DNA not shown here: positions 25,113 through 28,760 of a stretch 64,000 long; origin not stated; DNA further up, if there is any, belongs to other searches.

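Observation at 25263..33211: Six-gene translationally coupled operon pointing to a lipid-linked sugar modification and transfer system: a large GT-C-like membrane protein, an FAD oxidoreductase, a polyprenyl-P GT2, a GT2, an SDR epimerase and a sugar-phosphate isomerase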

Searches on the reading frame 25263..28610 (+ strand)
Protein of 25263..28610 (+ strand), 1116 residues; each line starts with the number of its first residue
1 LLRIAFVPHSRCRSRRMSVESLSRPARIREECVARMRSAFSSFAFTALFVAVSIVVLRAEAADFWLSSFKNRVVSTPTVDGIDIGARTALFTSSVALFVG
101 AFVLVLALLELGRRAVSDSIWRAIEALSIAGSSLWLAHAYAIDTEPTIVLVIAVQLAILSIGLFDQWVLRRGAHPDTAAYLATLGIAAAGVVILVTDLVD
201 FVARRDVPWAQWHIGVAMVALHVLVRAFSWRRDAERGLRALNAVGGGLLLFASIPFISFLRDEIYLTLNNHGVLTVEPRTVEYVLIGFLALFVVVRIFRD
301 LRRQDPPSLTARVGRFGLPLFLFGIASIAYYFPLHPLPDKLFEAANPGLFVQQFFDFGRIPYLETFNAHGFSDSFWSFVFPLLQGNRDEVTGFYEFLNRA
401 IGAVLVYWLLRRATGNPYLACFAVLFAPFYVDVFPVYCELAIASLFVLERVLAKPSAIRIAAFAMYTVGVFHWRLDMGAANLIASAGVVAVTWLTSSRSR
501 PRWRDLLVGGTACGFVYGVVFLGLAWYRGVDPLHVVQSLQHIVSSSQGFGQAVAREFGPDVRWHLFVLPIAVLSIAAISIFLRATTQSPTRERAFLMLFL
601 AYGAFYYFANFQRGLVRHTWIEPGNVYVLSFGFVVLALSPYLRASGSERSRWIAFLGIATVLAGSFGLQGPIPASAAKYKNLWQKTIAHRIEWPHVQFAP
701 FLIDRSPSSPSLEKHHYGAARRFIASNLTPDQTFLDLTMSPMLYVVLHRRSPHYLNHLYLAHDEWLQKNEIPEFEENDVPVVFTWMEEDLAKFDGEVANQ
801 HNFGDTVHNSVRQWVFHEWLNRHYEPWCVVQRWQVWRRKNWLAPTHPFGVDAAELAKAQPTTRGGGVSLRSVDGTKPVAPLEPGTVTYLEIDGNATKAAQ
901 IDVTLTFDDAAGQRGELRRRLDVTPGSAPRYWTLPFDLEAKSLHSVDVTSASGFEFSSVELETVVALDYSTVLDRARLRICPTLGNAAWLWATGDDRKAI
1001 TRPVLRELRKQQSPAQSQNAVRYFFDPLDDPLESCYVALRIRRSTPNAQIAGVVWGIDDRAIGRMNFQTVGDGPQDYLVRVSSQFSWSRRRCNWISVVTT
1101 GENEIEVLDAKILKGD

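Call 4: search_protein_families(library=pfam, proteins=[window:25263-28610:+], max_evalue=0.01)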
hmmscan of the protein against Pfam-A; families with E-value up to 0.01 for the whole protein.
window:25263-28610:+ (1116 aa): 0 families

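Call 5: search_protein_families(library=ncbifam, proteins=[window:25263-28610:+], max_evalue=0.01)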
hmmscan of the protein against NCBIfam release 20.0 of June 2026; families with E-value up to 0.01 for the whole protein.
window:25263-28610:+ (1116 aa): 0 families

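Call 6: search_solved_structures(query=window:25263-28610:+, max_evalue=1)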
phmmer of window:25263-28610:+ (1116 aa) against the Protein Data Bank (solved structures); distinct sequences matched with E-value up to 1: 0.

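Call 12: find_homologous_proteins(query=window:25263-28610:+, max_evalue=0.001)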
Query window:25263-28610:+ (1116 aa): 4 proteins with E <= 0.001 among 8000 candidates.
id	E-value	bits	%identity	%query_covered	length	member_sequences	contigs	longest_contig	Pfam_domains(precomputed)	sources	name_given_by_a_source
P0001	0.0e+0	2475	100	97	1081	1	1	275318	-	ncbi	-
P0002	0.0e+0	1103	49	97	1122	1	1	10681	-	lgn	-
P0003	0.0e+0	1103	49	99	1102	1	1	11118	-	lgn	-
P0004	0.0e+0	1058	48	97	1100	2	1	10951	-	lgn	-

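Call 13: find_encoding_contigs(protein=P0002, flank=10000, max_places=3)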
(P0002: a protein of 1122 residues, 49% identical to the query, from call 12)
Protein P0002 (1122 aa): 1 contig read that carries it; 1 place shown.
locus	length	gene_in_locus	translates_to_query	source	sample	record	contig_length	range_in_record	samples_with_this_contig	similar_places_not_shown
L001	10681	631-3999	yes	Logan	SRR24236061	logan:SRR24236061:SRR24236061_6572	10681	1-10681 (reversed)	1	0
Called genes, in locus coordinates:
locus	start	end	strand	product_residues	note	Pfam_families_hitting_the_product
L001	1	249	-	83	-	?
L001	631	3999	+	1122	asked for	-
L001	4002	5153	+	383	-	PF01266:DAO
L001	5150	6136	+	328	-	PF00535:Glycos_transf_2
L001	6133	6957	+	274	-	PF00535:Glycos_transf_2 (weak)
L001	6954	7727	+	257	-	-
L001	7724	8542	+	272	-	PF01261:AP_endonuc_2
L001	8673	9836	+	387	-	-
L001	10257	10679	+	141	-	?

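Call 14: find_encoding_contigs(protein=P0003, flank=10000, max_places=3)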
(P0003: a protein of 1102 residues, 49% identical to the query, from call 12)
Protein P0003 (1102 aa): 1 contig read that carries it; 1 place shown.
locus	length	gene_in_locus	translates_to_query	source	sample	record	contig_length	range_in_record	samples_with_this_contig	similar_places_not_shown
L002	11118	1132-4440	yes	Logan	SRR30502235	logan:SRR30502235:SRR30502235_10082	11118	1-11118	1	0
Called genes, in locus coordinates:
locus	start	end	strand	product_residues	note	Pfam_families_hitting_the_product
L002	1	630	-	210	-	?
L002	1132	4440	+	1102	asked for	-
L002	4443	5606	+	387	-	PF01266:DAO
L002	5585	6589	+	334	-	PF00535:Glycos_transf_2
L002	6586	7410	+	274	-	PF00535:Glycos_transf_2 (weak)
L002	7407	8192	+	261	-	PF01370:Epimerase (faint)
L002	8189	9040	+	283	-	PF01261:AP_endonuc_2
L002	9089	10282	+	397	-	-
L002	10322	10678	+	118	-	-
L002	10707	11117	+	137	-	?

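Call 15: find_encoding_contigs(protein=P0004, flank=10000, max_places=3)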
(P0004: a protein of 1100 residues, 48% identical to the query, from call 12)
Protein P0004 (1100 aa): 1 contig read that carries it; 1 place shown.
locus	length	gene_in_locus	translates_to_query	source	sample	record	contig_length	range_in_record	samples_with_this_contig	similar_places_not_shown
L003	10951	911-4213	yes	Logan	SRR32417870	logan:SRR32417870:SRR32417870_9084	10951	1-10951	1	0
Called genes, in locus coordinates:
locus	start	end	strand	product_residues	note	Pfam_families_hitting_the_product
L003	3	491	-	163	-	?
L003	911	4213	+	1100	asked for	-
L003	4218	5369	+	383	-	PF01266:DAO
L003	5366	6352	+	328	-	PF00535:Glycos_transf_2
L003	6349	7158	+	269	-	PF00535:Glycos_transf_2 (weak)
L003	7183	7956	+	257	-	-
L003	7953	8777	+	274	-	PF01261:AP_endonuc_2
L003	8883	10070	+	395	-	-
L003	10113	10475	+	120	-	-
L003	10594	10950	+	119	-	?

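Call 16: find_encoding_contigs(protein=P0001, flank=10000, max_places=2)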
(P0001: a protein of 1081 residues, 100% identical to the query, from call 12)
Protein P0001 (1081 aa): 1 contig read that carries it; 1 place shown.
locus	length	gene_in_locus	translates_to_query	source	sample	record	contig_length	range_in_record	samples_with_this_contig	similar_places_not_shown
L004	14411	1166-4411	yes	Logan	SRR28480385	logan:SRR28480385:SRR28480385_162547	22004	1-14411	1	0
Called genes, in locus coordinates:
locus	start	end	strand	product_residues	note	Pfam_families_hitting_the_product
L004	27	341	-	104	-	PF00708:Acylphosphatase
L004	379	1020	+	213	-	PF02245:Pur_DNA_glyco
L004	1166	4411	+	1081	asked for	-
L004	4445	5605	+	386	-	PF01266:DAO, PF13450:NAD_binding_8 (faint)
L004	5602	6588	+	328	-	PF00535:Glycos_transf_2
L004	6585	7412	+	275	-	PF00535:Glycos_transf_2 (weak)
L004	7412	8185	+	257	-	PF01370:Epimerase (weak)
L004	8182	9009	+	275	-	PF01261:AP_endonuc_2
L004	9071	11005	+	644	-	-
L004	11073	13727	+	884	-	PF13517:FG-GAP_3 (faint), PF01839:FG-GAP (weak)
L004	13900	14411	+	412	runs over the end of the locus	PF08450:SGL (faint), PF13449:Phytase-like (faint), PF20067:SSL_N (faint), PF22807:TrAA12 (faint), PF01436:NHL (faint), PF24684:Vgb_lyase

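Call 34: predict_structure(alignment_id=A1)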
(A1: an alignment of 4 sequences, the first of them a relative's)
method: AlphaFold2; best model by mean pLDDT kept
length: 1081 residues; sequences in the alignment: 4
mean_pLDDT: 46.1   pTM: 0.39
mean pLDDT of the five models: 46.1, 44.4, 42.0, 41.9, 41.6
residues with pLDDT >= 90: 0; 70-90: 51; 50-70: 342; < 50: 688
segments of 3 or more residues with pLDDT < 50: 1-64, 83-85, 88-135, 154-182, 222-224, 226-248, 289-365, 390-404, 437-441, 488-553, 576-600, 603-689, 691-693, 695-723, 725-729, 734-806, 813-829, 836-842, 847-850, 903-905, 929-974, 976-985, 991-1000, 1025-1028, 1047-1057, 1079-1081
pLDDT, mean of each block of 10 residues (from residue 1): 43 45 37 28 32 42 50 57 49 44 38 43 48 48 54 49 35 40 52 53 60 53 48 39 48 57 60 60 53 38 26 26 26 31 33 35 50 65 53 36 54 68 71 54 58 65 62 58 49 41 36 32 38 41 43 50 59 50 35 45 46 46 42 30 29 28 27 34 44 43 34 35 48 44 33 30 30 32 36 33 46 42 47 52 46 70 76 61 73 67 56 70 62 34 33 31 29 44 50 44 64 56 50 58 52 42 58 55 27
secondary structure, 60 per line:
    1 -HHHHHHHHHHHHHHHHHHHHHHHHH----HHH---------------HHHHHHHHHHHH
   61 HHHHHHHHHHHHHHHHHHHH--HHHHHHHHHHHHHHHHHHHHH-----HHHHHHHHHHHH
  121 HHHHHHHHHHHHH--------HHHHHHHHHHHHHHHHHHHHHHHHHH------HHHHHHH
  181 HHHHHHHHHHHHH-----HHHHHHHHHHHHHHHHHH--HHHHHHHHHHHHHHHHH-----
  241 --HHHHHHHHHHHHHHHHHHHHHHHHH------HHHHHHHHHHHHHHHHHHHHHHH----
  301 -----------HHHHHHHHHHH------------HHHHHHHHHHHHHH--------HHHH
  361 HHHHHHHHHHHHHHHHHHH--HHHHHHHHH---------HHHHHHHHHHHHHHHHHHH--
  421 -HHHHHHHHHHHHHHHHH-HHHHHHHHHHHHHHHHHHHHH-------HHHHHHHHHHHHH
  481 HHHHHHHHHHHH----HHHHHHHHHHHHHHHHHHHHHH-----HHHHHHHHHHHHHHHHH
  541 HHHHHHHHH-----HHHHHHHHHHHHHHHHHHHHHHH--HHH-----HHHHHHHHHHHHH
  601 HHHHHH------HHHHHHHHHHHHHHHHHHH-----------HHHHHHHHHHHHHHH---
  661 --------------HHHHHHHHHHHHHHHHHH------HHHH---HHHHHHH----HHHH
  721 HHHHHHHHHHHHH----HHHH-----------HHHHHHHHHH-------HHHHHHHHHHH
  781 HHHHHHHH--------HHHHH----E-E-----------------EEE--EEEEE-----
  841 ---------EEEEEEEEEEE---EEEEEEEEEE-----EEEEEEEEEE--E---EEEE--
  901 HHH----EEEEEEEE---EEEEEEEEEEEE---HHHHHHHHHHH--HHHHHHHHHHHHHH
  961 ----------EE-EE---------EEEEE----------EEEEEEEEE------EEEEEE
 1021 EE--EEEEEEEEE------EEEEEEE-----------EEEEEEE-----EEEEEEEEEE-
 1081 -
elements in order (helices of 4 or more, strands of 3 or more residues): H2-26 H49-80 H83-103 H109-133 H142-167 H174-193 H199-216 H219-235 H243-267 H274-296 H312-322 H335-348 H357-379 H382-390 H400-418 H422-438 H440-460 H468-492 H497-518 H524-549 H555-577 H588-606 H613-631 H643-657 H675-692 H699-702 H706-712 H717-733 H738-741 H753-762 H770-788 H797-801 E826-828 E831-835 E850-860 E864-873 E879-888 E895-898 E908-915 E919-930 H934-944 H947-960 E985-989 E1000-1008 E1015-1022 E1025-1033 E1040-1046 E1058-1064 E1070-1079

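Call 39: find_homologous_proteins(query=A2, max_evalue=0.001)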
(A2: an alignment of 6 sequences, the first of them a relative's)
Query A2 (6 sequences) (1081 aa, profile of the alignment): 4 proteins with E <= 0.001 among 8000 candidates.
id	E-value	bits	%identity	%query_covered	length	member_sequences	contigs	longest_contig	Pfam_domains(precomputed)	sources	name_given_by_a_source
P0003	0.0e+0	1893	49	100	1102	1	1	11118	-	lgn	-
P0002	0.0e+0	1887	50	100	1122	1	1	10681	-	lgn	-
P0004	0.0e+0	1844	48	100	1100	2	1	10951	-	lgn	-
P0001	0.0e+0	1778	100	100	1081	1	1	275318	-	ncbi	-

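Call 44: search_protein_representatives(alignment_id=A1)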
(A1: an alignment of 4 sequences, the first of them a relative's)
Query: 4 sequences, 1100 profile positions. Proteins with E-value up to 0.001 (for the whole library): 846; up to 1e-10: 696; up to 1e-30: 306. The best 150 are listed.
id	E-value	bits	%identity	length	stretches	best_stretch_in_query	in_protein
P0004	0.0e+00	2068.6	-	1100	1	1-1100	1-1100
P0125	0.0e+00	1304.2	-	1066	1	41-1100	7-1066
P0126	0.0e+00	1143.1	-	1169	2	20-992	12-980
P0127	0.0e+00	1082.5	-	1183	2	17-989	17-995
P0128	9.9e-266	901.2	-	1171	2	12-988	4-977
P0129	2.4e-217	740.9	-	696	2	494-1009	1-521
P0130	3.7e-205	700.6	-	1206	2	20-994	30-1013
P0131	7.8e-192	656.4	-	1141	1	19-1100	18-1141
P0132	3.1e-184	631.3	-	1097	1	20-1100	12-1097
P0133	3.7e-181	621.1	-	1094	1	21-1100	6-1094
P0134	1.8e-159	549.3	-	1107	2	91-988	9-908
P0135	1.7e-157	542.8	-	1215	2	21-991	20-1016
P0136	4.9e-148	511.4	-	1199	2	19-977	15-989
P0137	5.5e-148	511.3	-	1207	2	19-989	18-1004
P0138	2.1e-145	502.7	-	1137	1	19-1098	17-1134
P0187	6.1e-73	262.8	-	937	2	26-822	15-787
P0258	6.1e-52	193.2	-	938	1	26-835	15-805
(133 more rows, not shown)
